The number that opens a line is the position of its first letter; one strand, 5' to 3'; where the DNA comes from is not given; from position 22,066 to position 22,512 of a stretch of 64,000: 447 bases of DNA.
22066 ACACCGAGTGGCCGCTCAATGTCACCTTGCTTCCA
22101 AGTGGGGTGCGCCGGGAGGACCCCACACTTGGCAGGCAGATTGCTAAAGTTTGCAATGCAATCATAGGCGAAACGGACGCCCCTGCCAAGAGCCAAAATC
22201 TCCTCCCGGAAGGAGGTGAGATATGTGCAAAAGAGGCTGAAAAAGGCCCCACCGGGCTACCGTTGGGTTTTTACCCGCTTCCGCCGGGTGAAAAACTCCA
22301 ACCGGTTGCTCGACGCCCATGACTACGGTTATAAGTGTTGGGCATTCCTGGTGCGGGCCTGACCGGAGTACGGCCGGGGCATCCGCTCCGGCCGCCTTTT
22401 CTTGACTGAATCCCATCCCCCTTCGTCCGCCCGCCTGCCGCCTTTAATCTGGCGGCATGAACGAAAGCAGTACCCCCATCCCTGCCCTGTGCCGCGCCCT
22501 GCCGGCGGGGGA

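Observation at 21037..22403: Self-contained XRE + ImmA/IrrE + structured leader + hidden 45-aa ORF module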

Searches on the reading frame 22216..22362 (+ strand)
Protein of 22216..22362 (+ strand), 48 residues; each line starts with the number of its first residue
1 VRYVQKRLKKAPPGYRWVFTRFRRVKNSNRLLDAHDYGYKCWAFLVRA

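Call 3: search_protein_families(library=pfam, proteins=[window:22216-22362:+], max_evalue=0.01)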
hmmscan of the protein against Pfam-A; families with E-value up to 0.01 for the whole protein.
window:22216-22362:+ (48 aa): 0 families

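Call 9: search_dna_similar(query=window:22216-22362:+, collection=phages, mode=protein, max_evalue=1)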
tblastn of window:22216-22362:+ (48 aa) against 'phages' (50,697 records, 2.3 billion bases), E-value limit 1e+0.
Records with a match: 5; places in all: 5; records where one place covers at least 80% of the query: 5.
Best place of each record, by identity: 60-80% 1; <60% 4.
By first word of the organism name: Ralstonia 4; Escherichia 1.
By host as written in the record: Ralstonia solanacearum 3; - 1; Ralstonia solanacearum CIP301, R311 1.
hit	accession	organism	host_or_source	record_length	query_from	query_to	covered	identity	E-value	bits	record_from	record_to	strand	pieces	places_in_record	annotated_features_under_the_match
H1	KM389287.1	Escherichia phage Phi06_2987 S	-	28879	9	47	81%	65.0%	5e-10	57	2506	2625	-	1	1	record has no annotation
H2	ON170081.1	Ralstonia phage YO037_1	Ralstonia solanacearum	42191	7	46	83%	42.5%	3e-1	32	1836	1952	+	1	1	record has no annotation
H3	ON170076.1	Ralstonia phage YO034_1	Ralstonia solanacearum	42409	7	46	83%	42.5%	3e-1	32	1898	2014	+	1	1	record has no annotation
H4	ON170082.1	Ralstonia phage YO038_1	Ralstonia solanacearum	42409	7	46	83%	42.5%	3e-1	32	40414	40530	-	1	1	record has no annotation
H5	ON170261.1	Ralstonia phage YO155_1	Ralstonia solanacearum CIP301, R311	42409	7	46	83%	42.5%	3e-1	32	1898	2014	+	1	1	record has no annotation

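Call 10: search_dna_similar(query=window:22216-22362:+, collection=plasmids, mode=protein, max_evalue=1)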
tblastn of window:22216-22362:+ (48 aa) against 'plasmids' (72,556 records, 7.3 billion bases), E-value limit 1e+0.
Records with a match: 38; places in all: 39; records where one place covers at least 80% of the query: 19.
Best place of each record, by identity: 60-80% 18; <60% 20.
By first word of the organism name: Acinetobacter 15; Alteromonas 9; Klebsiella 5; Legionella 5; Escherichia 1; Edwardsiella 1; Proteus 1; Agrobacterium 1.
By predicted mobility (MOB-suite, as given by PLSDB): non-mobilizable 21; mobilizable 11; conjugative 6.
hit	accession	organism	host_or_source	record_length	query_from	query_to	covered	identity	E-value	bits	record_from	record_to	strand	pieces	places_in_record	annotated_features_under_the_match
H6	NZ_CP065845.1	Klebsiella quasipneumoniae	Homo sapiens,urine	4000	9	46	79%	76.3%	1e-13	69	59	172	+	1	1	none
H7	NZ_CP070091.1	Klebsiella pneumoniae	Homo sapiens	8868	9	46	79%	76.3%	2e-13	68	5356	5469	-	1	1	hypothetical protein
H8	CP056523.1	Klebsiella pneumoniae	culture,Wastewater influent sample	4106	9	46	79%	73.7%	3e-12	65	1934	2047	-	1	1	none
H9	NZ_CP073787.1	Klebsiella pneumoniae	Homo sapiens,blood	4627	9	46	79%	73.7%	3e-12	65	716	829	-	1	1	none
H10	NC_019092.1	Escherichia coli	Homo sapiens,fecal sample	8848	9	46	79%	73.7%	3e-12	65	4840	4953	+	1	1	none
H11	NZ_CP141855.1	Klebsiella pneumoniae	Homo sapiens,pure culture,rectal swab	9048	9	46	79%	73.7%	3e-12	65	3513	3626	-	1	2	none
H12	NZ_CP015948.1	Legionella pneumophila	Isolate,environmental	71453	4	48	94%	57.8%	8e-11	61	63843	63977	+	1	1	none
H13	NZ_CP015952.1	Legionella pneumophila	Isolate,environmental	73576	4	48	94%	57.8%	8e-11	61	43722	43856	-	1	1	none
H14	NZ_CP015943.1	Legionella pneumophila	Isolate,clinical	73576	4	48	94%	57.8%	8e-11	61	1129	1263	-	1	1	none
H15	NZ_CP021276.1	Legionella pneumophila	Homo sapiens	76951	4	48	94%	57.8%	8e-11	61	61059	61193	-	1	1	none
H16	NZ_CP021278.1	Legionella pneumophila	Homo sapiens,sputum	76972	4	48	94%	57.8%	8e-11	61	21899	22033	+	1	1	none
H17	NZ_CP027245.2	Acinetobacter baumannii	Homo sapiens,Pure Culture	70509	1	46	96%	53.1%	4e-9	56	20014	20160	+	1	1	hypothetical protein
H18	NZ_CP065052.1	Acinetobacter baumannii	Homo sapiens,balf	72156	1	46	96%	53.1%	4e-9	56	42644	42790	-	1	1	hypothetical protein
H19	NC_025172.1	Acinetobacter sp. M131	-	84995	1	46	96%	53.1%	4e-9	56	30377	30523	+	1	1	none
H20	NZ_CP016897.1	Acinetobacter soli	cell,soil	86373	1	46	96%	53.1%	4e-9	56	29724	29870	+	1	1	hypothetical protein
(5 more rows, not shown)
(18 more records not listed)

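Call 12: get_annotated_region(hit=H7, flank=3000)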
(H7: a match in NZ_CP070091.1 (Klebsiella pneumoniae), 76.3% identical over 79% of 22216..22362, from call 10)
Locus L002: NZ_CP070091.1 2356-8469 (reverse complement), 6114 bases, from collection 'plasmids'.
description: Klebsiella pneumoniae strain FDAARGOS_1306 plasmid unnamed3
organism: Klebsiella pneumoniae (NCBI taxid 573)
taxonomy: Bacteria; Pseudomonadota; Gammaproteobacteria; Enterobacterales; Enterobacteriaceae; Klebsiella; Klebsiella pneumoniae
host: -; source: Homo sapiens; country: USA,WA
typing (MOB-suite, as given by PLSDB): mobilizable; replicon ColRNAI_rep_cluster_1987,rep_cluster_2335,rep_cluster_2358; relaxase MOBP,MOBP
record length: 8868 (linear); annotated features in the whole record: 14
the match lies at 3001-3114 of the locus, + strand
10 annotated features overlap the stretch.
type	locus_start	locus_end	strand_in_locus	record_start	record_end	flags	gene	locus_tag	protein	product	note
CDS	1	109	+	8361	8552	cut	-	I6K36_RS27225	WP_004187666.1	Rop family plasmid primer RNA-binding protein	-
CDS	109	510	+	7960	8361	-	-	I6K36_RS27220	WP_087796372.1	helix-turn-helix domain-containing protein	-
CDS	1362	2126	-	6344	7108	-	-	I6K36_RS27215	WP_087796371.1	ImmA/IrrE family metallo-endopeptidase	-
CDS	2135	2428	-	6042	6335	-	-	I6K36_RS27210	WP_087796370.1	helix-turn-helix transcriptional regulator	-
CDS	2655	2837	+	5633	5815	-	-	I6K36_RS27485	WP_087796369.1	hypothetical protein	-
CDS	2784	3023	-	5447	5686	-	-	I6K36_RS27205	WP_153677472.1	hypothetical protein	-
CDS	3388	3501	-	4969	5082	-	-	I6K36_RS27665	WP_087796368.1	replication initiation protein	-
CDS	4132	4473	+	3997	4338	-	-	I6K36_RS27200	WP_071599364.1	MobC family plasmid mobilization relaxosome protein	-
CDS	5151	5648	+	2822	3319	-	-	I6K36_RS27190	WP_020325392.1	MbeB family mobilization protein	-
CDS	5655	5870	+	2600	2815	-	-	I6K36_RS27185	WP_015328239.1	MbeD family mobilization/exclusion protein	-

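Call 13: get_annotated_region(hit=H12, flank=3500)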
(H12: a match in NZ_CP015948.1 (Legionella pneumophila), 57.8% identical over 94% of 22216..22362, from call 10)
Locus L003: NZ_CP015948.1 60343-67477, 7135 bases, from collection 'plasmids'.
description: Legionella pneumophila strain E2_N plasmid unnamed1, complete sequence
organism: Legionella pneumophila (NCBI taxid 446)
taxonomy: Bacteria; Pseudomonadota; Gammaproteobacteria; Legionellales; Legionellaceae; Legionella; Legionella pneumophila
host: -; source: Isolate,environmental; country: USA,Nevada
typing (MOB-suite, as given by PLSDB): conjugative; relaxase MOBF; mating-pair formation MPF_F
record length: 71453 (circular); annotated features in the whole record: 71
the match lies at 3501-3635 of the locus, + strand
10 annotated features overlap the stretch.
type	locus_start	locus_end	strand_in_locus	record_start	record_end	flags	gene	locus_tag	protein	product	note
CDS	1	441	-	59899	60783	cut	-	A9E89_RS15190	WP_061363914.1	recombinase family protein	GO:0006310 - DNA recombination [Evidence IEA]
CDS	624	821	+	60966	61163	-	-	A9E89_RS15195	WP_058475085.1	type II toxin-antitoxin system HicA family toxin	-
CDS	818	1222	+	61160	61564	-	-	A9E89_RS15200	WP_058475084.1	type II toxin-antitoxin system HicB family antitoxin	-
CDS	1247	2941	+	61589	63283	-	-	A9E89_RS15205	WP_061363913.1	P-loop NTPase fold protein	-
CDS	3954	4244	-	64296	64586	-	-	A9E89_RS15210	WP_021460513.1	helix-turn-helix transcriptional regulator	-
CDS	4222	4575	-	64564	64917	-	-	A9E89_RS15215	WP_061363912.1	type II toxin-antitoxin system RelE/ParE family toxin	-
CDS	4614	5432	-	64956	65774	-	-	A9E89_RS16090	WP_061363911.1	hypothetical protein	-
CDS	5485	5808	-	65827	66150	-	-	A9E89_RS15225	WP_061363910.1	hypothetical protein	-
CDS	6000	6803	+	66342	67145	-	-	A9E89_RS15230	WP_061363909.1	DUF932 domain-containing protein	-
CDS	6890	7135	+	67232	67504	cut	-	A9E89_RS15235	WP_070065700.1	hypothetical protein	-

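Call 14: get_annotated_region(hit=H17, flank=3500)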
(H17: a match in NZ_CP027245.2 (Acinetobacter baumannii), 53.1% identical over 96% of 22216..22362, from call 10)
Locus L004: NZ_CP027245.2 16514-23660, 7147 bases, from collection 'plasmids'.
description: Acinetobacter baumannii strain WCHAB005078 plasmid pOXA58_005078, complete sequence
organism: Acinetobacter baumannii (NCBI taxid 470)
taxonomy: Bacteria; Pseudomonadota; Gammaproteobacteria; Moraxellales; Moraxellaceae; Acinetobacter; Acinetobacter baumannii
host: -; source: Homo sapiens,Pure Culture; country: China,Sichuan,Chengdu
typing (MOB-suite, as given by PLSDB): mobilizable; replicon rep_cluster_639; relaxase MOBP
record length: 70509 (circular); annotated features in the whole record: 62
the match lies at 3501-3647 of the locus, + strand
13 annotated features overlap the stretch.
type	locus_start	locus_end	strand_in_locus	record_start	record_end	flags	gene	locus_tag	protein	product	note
CDS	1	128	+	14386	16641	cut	-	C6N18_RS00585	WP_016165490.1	ThiF family adenylyltransferase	-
CDS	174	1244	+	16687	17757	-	-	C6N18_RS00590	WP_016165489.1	hypothetical protein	-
CDS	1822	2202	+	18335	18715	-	-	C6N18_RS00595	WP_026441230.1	DUF6685 family protein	-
CDS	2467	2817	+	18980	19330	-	-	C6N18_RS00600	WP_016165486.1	helix-turn-helix transcriptional regulator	-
CDS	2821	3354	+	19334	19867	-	-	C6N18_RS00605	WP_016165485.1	ImmA/IrrE family metallo-endopeptidase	-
CDS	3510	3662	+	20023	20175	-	-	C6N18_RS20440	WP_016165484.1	hypothetical protein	-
CDS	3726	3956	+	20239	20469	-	-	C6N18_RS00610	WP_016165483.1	hypothetical protein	-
CDS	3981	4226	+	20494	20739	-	-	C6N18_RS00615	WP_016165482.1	hypothetical protein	-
CDS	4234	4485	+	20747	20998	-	-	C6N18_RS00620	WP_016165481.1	hypothetical protein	-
CDS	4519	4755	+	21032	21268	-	-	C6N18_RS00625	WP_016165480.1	hypothetical protein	-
CDS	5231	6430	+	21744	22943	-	-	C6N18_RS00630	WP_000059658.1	integrase arm-type DNA-binding domain-containing protein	-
CDS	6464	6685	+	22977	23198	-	-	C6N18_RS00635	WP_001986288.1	hypothetical protein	-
CDS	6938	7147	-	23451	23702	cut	-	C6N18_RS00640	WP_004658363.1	hypothetical protein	-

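Call 15: get_annotated_region(hit=H1, flank=3500)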
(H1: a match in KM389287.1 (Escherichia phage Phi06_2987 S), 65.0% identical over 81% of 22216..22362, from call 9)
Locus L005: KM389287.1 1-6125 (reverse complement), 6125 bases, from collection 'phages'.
description: UNVERIFIED: Escherichia phage Phi06_2987 S clone contig00001 genomic sequence.
organism: Escherichia phage Phi06_2987 S (NCBI taxid 1542099)
taxonomy: Viruses; Duplodnaviria; Heunggongvirae; Uroviricota; Caudoviricetes; Lambdavirus
host: -; source: -; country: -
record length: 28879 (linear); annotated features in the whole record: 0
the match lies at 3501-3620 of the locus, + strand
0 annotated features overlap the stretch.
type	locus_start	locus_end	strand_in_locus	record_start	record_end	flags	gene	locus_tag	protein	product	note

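Call 16: search_protein_families(library=ncbifam, proteins=[window:22216-22362:+], max_evalue=1)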
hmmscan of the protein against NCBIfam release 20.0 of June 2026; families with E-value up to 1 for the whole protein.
window:22216-22362:+ (48 aa): 0 families

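Call 17: search_protein_families(library=padloc, proteins=[window:22216-22362:+], max_evalue=1)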
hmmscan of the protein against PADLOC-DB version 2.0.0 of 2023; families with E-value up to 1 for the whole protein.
window:22216-22362:+ (48 aa): 0 families

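Call 18: search_protein_families(library=phrogs, proteins=[window:22216-22362:+], max_evalue=1)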
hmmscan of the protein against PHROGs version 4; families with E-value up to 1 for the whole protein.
window:22216-22362:+ (48 aa): 2 families
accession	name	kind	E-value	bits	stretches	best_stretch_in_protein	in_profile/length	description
phrog_33859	-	unknown function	6e-16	59.2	1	9-48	9-55/57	-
phrog_4570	-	unknown function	0.15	13.1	1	4-27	53-76/92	-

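Call 19: find_homologous_proteins(query=window:22216-22362:+, max_evalue=0.01)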
Query window:22216-22362:+ (48 aa): 4 proteins with E <= 0.01 among 4 candidates.
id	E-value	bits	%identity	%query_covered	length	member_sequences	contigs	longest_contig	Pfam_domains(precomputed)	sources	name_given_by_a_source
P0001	8.4e-17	77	76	94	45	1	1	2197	-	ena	-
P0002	9.4e-15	71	78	85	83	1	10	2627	-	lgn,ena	-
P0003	1.4e-14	70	72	94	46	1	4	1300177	-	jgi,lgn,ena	-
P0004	5.4e-14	69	70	92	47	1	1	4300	-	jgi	jgi:hypothetical protein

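Call 22: find_encoding_contigs(protein=P0003, flank=4000, max_places=4)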
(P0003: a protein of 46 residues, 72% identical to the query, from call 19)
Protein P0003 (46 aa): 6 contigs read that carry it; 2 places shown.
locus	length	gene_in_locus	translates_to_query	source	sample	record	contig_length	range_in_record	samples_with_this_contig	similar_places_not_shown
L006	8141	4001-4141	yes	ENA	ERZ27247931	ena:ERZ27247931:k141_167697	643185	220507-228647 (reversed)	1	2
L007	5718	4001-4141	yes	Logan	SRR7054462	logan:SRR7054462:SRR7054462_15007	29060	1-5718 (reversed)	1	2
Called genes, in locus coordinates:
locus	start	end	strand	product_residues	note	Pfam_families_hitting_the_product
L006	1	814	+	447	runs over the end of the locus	PF13356:Arm-DNA-bind_3, PF00589:Phage_integrase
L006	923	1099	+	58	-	-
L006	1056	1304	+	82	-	-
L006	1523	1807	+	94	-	-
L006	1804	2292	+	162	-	-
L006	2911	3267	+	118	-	PF13560:HTH_31, PF01381:HTH_3 (weak)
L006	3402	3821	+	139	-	PF06114:Peptidase_M78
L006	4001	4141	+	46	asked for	-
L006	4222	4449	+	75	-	PF09954:DUF2188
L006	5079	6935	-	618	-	PF03979:Sigma70_r1_1, PF00140:Sigma70_r1_2, PF04546:Sigma70_ner, PF04542:Sigma70_r2, PF04539:Sigma70_r3, PF04545:Sigma70_r4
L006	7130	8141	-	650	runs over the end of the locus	PF01807:Zn_ribbon_DnaG, PF08275:DNAG_N, PF13662:Toprim_4, PF01751:Toprim, PF13155:Toprim_2, PF13362:Toprim_3, PF10410:DnaB_bind, PF08278:DnaG_DnaB_bind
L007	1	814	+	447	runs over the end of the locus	PF13356:Arm-DNA-bind_3, PF00589:Phage_integrase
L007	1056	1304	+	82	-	-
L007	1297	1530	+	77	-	-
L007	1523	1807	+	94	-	-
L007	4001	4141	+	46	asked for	-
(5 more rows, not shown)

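Call 23: find_encoding_contigs(protein=P0004, flank=4000, max_places=3)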
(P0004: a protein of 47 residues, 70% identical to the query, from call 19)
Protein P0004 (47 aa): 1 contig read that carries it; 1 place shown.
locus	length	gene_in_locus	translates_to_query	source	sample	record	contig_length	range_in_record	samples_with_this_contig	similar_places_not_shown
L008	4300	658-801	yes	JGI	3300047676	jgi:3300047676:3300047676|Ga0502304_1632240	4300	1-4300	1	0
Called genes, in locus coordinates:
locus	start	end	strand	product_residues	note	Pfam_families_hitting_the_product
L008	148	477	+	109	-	-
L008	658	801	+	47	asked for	-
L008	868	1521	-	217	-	PF00239:Resolvase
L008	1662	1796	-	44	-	-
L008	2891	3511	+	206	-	-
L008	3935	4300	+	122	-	?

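Call 26: search_protein_representatives(protein=window:22216-22362:+)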
Query: 48 residues. Proteins with E-value up to 0.001 (for the whole library): 69; up to 1e-10: 19; up to 1e-30: 0. The best 69 are listed.
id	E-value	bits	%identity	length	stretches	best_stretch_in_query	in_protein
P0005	2.0e-15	71.4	74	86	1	7-48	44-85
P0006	2.3e-15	71.2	68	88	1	5-48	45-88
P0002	3.0e-15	70.9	80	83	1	8-47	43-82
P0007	4.5e-15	70.3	69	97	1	3-47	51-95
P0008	1.3e-14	68.9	76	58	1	8-48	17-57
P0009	5.9e-14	66.9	78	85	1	9-48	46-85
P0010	8.7e-14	66.3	74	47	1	10-47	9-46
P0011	1.8e-13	65.4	70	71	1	8-47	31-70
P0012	2.1e-13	65.2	70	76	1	8-47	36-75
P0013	2.2e-13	65.1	66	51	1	7-47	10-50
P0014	6.7e-13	63.6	70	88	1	8-47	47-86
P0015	1.1e-12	62.9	63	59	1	8-48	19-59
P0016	1.2e-12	62.8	71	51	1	10-47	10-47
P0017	3.6e-12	61.3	69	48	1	11-46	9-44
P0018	6.4e-12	60.6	64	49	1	9-47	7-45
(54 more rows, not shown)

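Call 35: find_related_loci(query=A3, collection=genome_contigs, flank=3000)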
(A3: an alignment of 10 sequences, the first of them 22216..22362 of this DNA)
Query A3 (48 aa) in genome_contigs; peptide patterns used: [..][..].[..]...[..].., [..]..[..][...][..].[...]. (x = any residue, [..] = any of these).
89 stretches matched a pattern; 83 encode a relative of the query (tblastn E <= 1e-3); the best 80 are kept; 80 distinct loci.
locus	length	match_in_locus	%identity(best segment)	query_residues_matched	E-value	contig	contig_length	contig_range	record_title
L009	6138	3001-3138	76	3-48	4e-21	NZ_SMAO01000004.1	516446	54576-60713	Thiobaca trueperi strain DSM 13587 Ga0244666_104, whole genome shotgun sequence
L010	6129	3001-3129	77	6-48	1e-20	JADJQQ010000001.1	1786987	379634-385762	MAG: Candidatus Competibacteraceae bacterium isolate Fred_18-Q3-R57-64_MAXAC.287 tig00001091-10-17866730, whole genome s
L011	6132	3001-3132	75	5-48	2e-20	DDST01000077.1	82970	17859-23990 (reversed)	MAG TPA_asm: Proteobacteria bacterium UBA2383 UBA2383_contig_11708, whole genome shotgun sequence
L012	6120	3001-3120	83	9-48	2e-20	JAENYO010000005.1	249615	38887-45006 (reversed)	MAG: Acetomicrobium hydrogeniformans isolate B5_bin.13 B5_bin13_NODE_18_length_249615_cov_27.580910, whole genome shotgu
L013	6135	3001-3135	73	4-48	3e-20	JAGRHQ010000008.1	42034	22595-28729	MAG: Candidatus Competibacteraceae bacterium isolate HKST-UBA202 NODE_8_length_42034_cov_10.067188, whole genome shotgun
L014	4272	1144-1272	72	6-48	4e-20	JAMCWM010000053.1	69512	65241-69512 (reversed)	MAG: Nitrospirae bacterium isolate FK_Sedi_B_Bin.57 NODE_859_length_69512_cov_84.6701, whole genome shotgun sequence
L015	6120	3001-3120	85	9-48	1e-19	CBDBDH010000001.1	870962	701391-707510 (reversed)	MAG: Gammaproteobacteria bacterium isolate e89fa625-5021-4a9b-bfd5-acc89245cacc genome assembly, contig: contig_1, whole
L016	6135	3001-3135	69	4-48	2e-19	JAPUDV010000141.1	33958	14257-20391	MAG: Candidatus Competibacteraceae bacterium isolate labscale reactor_MAG8 NODE_934_length_33958_cov_15.914963, whole ge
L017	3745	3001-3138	70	3-48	2e-19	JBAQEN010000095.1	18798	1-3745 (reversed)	MAG: Methylococcaceae bacterium isolate MFD12017_ilm_asm_bin25 k127_21934, whole genome shotgun sequence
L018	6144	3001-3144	71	3-48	2e-19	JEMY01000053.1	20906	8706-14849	MAG: Candidatus Accumulibacter regalis contig000053, whole genome shotgun sequence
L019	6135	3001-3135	67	4-48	3e-19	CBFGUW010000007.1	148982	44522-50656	MAG TPA_asm: uncultured Saccharospirillum sp. isolate SRR17295757_binner123_Refined_96 genome assembly, contig: ERZ23398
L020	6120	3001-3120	75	9-48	8e-19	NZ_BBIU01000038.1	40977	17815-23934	Pseudomonas parafulva NBRC 16636 = DSM 17004 strain NBRC 16636, whole genome shotgun sequence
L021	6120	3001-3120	75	9-48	8e-19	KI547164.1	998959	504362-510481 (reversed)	gamma proteobacterium L18 genomic scaffold scaffold00001, whole genome shotgun sequence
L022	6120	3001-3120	75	9-48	2e-18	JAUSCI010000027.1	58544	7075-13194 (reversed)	MAG: Sulfuritalea sp. isolate E14_concoct.bin.1 E14_k141_298725, whole genome shotgun sequence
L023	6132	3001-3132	59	5-48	2e-18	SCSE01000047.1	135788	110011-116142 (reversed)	MAG: Rhodanobacter sp. isolate FW106-10_bin.24 FW106-10_bin.24-21173, whole genome shotgun sequence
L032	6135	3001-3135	67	4-48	1e-17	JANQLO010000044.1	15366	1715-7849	MAG: Chromatiales bacterium isolate PL25a_bin.61 k99_4182999, whole genome shotgun sequence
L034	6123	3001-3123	71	9-48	1e-17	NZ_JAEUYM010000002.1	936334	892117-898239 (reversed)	Luteibacter sp. CQ10 NODE_2_length_936334_cov_157.059479, whole genome shotgun sequence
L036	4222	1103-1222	75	9-48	3e-17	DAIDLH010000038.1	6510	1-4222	MAG TPA_asm: Candidatus Muproteobacteria bacterium isolate clean426 k141_790442, whole genome shotgun sequence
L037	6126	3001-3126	67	7-48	4e-17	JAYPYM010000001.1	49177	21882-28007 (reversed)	MAG: Gammaproteobacteria bacterium isolate 139587_S188_concoct_bins.tsv.170 NODE_574_length_49177_cov_7.924718, whole ge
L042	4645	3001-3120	73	9-48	2e-16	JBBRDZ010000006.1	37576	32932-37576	MAG: Burkholderiales bacterium isolate Co_metawrap_2479 Cmw_2479_k141_22808909_length_37576_cov_10.0000, whole genome sh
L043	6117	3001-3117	69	9-47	1e-16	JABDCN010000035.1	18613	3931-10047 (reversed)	MAG: Gammaproteobacteria bacterium isolate BWMinHeated_Nextera72_MAG2 3300020826.a:Ga0207140_1059, whole genome shotgun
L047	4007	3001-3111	73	11-47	7e-16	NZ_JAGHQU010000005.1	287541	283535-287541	Endozoicomonas sp. G2_2 NODE_5_length_287541_cov_33.210369, whole genome shotgun sequence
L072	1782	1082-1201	63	9-47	4e-12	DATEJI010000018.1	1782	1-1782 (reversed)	MAG TPA_asm: Candidatus Saccharimonadales bacterium isolate SMAG_U8860 k141_592562, whole genome shotgun sequence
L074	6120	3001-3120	58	10-48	2e-10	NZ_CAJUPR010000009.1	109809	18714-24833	MAG: uncultured Brachyspira sp. isolate MGBC162742, whole genome shotgun sequence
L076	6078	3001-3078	77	17-42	2e-10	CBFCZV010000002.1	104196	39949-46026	MAG TPA_asm: uncultured Gammaproteobacteria bacterium isolate SRR26215676_concoct_189 genome assembly, contig: ERZ250734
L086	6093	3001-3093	58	17-47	3e-9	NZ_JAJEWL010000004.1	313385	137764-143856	Pusillimonas sp. MFBS29 MFBS29_ctg0004, whole genome shotgun sequence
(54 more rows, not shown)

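Call 45: search_protein_families(library=pfam, proteins=[L023:2274-2855:+, L032:2304-2858:+, L022:2012-2782:+, L086:1953-2786:+, L042:2207-2782:+, L072:339-917:+, L036:401-859:+, L034:1620-2837:+, L037:1765-2871:+, L074:2305-2835:+], max_evalue=0.01)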
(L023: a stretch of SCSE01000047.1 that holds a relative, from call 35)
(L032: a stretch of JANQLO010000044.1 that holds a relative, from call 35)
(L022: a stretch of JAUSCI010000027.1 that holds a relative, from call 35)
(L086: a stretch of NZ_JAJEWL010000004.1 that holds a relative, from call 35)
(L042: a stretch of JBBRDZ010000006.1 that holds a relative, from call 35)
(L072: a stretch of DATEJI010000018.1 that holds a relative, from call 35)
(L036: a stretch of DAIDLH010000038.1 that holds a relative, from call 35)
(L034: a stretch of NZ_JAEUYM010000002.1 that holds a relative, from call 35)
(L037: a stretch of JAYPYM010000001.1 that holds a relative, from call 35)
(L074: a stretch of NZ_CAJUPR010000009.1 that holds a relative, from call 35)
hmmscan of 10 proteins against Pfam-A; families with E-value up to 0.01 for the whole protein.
L023:2274-2855:+ (193 aa): 0 families

L032:2304-2858:+ (184 aa): 0 families

L022:2012-2782:+ (256 aa): 0 families

L086:1953-2786:+ (277 aa): 0 families

L042:2207-2782:+ (191 aa): 0 families

L072:339-917:+ (192 aa): 0 families

L036:401-859:+ (152 aa): 0 families

L034:1620-2837:+ (405 aa): 5 families
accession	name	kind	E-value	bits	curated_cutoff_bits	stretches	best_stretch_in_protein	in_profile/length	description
PF13401.12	AAA_22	-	7.1e-09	36.5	27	1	50-197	5-127/130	AAA domain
PF20703.3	nSTAND1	-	1.3e-08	35.3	27.1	1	28-253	12-222/379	Novel STAND NTPase 1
PF13191.12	AAA_16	-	2.6e-08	35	32.6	1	34-180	4-161/167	AAA ATPase domain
PF00004.35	AAA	-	1.5e-05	25.9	21.2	1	54-209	2-123/131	ATPase family associated with various cellular activities (AAA)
PF13173.12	AAA_14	-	0.0036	17.8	27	0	54-98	6-48/129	AAA domain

L037:1765-2871:+ (368 aa): 1 family
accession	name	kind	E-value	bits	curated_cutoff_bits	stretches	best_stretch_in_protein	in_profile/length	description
PF03235.19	GmrSD_N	-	2.4e-17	64.1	33.2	1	25-166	11-195/199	GmrSD restriction endonuclease, N-terminal domain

L074:2305-2835:+ (176 aa): 0 families

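Call 60: search_solved_structures(query=A4, max_evalue=10)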
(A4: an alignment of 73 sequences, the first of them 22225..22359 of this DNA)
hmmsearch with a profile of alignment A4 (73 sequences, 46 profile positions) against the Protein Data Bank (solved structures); distinct sequences matched with E-value up to 10: 0.

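Call 66: predict_structure(alignment_id=A5)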
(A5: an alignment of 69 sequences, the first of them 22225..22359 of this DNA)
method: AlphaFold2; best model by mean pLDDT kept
length: 45 residues; sequences in the alignment: 69
mean_pLDDT: 89.5   pTM: 0.55
mean pLDDT of the five models: 89.5, 89.5, 88.6, 87.1, 86.5
residues with pLDDT >= 90: 37; 70-90: 5; 50-70: 2; < 50: 1
segments of 3 or more residues with pLDDT < 50: none
pLDDT, mean of each block of 10 residues (from residue 1): 76 94 93 94 91
secondary structure, 60 per line:
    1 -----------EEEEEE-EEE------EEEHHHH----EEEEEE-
elements in order: E12-17 E19-21 E28-30 H31-34 E39-44

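Call 70: fold_search(model_id=the predicted structure, library=pdb)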
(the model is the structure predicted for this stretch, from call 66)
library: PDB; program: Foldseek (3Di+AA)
matches with E <= 10: 4; with E <= 0.001: 0
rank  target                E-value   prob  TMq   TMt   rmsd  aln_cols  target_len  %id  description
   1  8iah_3                5.5e+00  0.04  0.31  0.07  14.4        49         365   14  Structure of mammalian spectrin-actin junctional complex of membrane skeleton, State I, Global map (released 2023-05-03)
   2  2moe_MODEL_1_A        7.1e+00  0.06  0.35  0.24   5.3        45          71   13  Solution structure of MBD4 methyl-cytosine binding domain bound to methylated DNA (released 2014-09-10)
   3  6kac_R                8.6e+00  0.04  0.29  0.09   7.0        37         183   14  Cryo-EM structure of the C2S2-type PSII-LHCII supercomplex from Chlamydomonas reihardtii (released 2019-10-23)
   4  1zgh                  9.8e+00  0.07  0.33  0.08   5.8        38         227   16  Methionyl-tRNA formyltransferase from Clostridium thermocellum (released 2005-05-03)

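Call 71: fold_search(model_id=the predicted structure, library=viral)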
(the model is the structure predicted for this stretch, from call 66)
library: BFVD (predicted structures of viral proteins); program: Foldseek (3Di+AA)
matches with E <= 10: 31; with E <= 0.001: 0
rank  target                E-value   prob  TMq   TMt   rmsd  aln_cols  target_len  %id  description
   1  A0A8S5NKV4            6.5e-01  0.97  0.65  0.72   1.0        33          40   21  Uncharacterized protein [Siphoviridae sp. ctsMn4]
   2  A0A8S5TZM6            1.8e+00  0.82  0.68  0.40   1.2        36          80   22  Uncharacterized protein [Siphoviridae sp. ctuvi3]
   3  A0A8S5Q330            2.0e+00  0.47  0.53  0.50   2.3        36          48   19  Uncharacterized protein [Siphoviridae sp. ctKHH22]
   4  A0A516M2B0            2.1e+00  0.14  0.35  0.19   8.5        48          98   21  (no name in the UniProt tables at hand)
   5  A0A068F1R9            2.9e+00  0.16  0.38  0.36   5.9        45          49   16  Uncharacterized protein [Mycobacterium phage Gaia]
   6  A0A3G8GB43            3.1e+00  0.12  0.36  0.39   7.1        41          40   17  (no name in the UniProt tables at hand)
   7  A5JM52                3.7e+00  0.10  0.32  0.27   6.6        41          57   15  (no name in the UniProt tables at hand)
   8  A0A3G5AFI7            4.8e+00  0.20  0.46  0.03   2.3        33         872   12  DNA double-stranded break repair ATPase [Solivirus sp.]
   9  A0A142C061            5.1e+00  0.08  0.35  0.14   7.3        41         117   15  (no name in the UniProt tables at hand)
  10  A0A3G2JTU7            5.5e+00  0.06  0.31  0.04   9.0        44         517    9  Hoar [Spodoptera exigua multiple nucleopolyhedrovirus]
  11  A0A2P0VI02            6.2e+00  0.08  0.35  0.37   6.0        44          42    9  (no name in the UniProt tables at hand)
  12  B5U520                6.2e+00  0.06  0.31  0.24   7.8        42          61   12  Uncharacterized protein [Mycobacterium phage Konstantine]
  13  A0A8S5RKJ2            6.6e+00  0.08  0.33  0.10   5.4        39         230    8  Uncharacterized protein [virus sp. ctEQ64]
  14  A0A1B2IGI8            6.6e+00  0.04  0.30  0.25  13.7        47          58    6  (no name in the UniProt tables at hand)
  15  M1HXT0                6.6e+00  0.02  0.25  0.10   7.0        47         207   19  (no name in the UniProt tables at hand)
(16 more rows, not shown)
